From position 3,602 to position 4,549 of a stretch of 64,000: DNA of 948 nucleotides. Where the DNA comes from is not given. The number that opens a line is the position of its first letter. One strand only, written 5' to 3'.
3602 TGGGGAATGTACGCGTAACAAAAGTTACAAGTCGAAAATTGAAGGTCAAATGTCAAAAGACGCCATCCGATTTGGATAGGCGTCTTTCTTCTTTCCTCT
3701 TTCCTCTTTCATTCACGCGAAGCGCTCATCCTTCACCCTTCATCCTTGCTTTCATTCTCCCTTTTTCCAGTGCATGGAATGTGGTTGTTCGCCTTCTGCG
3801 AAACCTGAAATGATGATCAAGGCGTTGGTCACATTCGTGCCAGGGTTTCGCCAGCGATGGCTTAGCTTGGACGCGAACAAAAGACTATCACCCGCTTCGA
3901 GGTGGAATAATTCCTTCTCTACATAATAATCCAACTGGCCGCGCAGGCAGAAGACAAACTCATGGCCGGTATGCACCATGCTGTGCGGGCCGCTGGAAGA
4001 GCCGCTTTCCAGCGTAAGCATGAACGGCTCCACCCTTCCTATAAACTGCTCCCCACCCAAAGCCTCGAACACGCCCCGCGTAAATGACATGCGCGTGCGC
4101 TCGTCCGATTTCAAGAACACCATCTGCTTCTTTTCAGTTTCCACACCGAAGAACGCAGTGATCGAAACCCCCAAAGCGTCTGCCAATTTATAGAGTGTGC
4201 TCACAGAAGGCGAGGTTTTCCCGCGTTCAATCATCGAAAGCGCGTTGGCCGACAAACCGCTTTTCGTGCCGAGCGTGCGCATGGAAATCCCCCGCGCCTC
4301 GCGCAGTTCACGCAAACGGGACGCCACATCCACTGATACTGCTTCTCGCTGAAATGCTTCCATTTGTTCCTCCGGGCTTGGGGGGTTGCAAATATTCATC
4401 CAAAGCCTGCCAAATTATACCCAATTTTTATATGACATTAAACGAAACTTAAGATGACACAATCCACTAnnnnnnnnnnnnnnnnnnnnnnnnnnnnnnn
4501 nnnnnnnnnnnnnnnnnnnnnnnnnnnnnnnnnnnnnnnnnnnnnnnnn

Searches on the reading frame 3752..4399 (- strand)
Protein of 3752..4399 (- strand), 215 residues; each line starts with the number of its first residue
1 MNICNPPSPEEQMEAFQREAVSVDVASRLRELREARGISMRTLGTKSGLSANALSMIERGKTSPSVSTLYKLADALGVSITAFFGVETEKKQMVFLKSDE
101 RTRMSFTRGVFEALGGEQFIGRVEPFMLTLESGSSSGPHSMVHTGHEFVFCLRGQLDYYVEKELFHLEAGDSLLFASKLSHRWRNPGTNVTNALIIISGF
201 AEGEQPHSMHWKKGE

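Call 8: search_protein_families(library=ncbifam, proteins=[window:3752-4399:-])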
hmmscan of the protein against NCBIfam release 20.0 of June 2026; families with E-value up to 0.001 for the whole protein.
window:3752-4399:- (215 aa): 15 families
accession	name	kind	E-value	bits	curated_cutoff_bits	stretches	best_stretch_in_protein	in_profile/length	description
NF007408.0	PRK09943.1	equivalog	1e-19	70.8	211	1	24-191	7-174/185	HTH-type transcriptional regulator PuuR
NF006015.0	PRK08154.1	subfamily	1.4e-11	44.1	204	1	12-91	18-97/314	anaerobic benzoate catabolism transcriptional regulator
NF041951.1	phage_RstR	subfamily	1.3e-09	38.3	80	1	25-92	3-70/108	RstR family transcriptional repressor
TIGR03070.1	couple_hipB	subfamily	2e-08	34.1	71.65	1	25-79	3-57/58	type II toxin-antitoxin system Y4mF family antitoxin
NF046032.1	TransRegSlrRBacil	equivalog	3.4e-07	30.5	250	1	30-105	7-81/149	HTH-type transcriptional regulator SlrR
TIGR00270.2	TIGR00270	equivalog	3.6e-07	30.1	110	1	13-84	62-135/159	multiprotein bridging factor aMBF1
NF003162.0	PRK04140.1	equivalog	3.6e-06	26.2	263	1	27-103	129-205/317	transcriptional regulator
NF047948.1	male_kill_WMK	equivalog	3.9e-06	26.5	300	1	21-107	2-88/300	WO male-killing family protein Wmk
NF038139.1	Reg_Aceta_RamB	equivalog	7.9e-06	24.8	700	1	25-90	3-67/465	acetate metabolism transcriptional regulator RamB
NF010465.0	PRK13890.1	equivalog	3.3e-05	24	96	1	32-84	13-65/121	conjugal transfer protein TrbA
NF007257.0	PRK09706.1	subfamily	4.3e-05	23.3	101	1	25-90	6-72/135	transcriptional repressor DicA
TIGR03830.1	CxxCG_CxxCG_HTH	subfamily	0.00019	21.2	61.8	1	11-68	52-111/127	type II TA system antitoxin MqsA family protein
NF052239.1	antitox_spr1629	equivalog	0.00024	20.3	335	1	27-91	5-69/377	spr1629 family repressor/antitoxin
TIGR02612.1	mob_myst_A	hypoth_equivalog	0.00082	19.3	122.6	0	17-80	18-83/150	mobile mystery protein A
NF041677.1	trans_regClgR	equivalog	0.00092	19.3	170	0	26-83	10-67/113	transcriptional regulator ClgR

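Call 9: search_protein_families(library=pfam, proteins=[window:3752-4399:-])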
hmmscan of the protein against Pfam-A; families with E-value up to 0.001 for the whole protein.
window:3752-4399:- (215 aa): 5 families
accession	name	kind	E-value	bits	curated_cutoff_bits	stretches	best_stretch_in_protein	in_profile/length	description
PF01381.28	HTH_3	-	9.4e-18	64.4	23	1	29-82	1-54/55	Helix-turn-helix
PF07883.17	Cupin_2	-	5.1e-14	52.2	27.2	1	127-194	2-67/70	Cupin domain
PF13560.12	HTH_31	-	2.7e-12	47.3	27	1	26-79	3-57/64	Helix-turn-helix domain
PF12844.13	HTH_19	-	4.6e-09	36.5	30.2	1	27-84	2-59/64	Helix-turn-helix domain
PF13443.12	HTH_26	-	3.3e-07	30.9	22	1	28-83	1-57/63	Cro/C1-type HTH DNA-binding domain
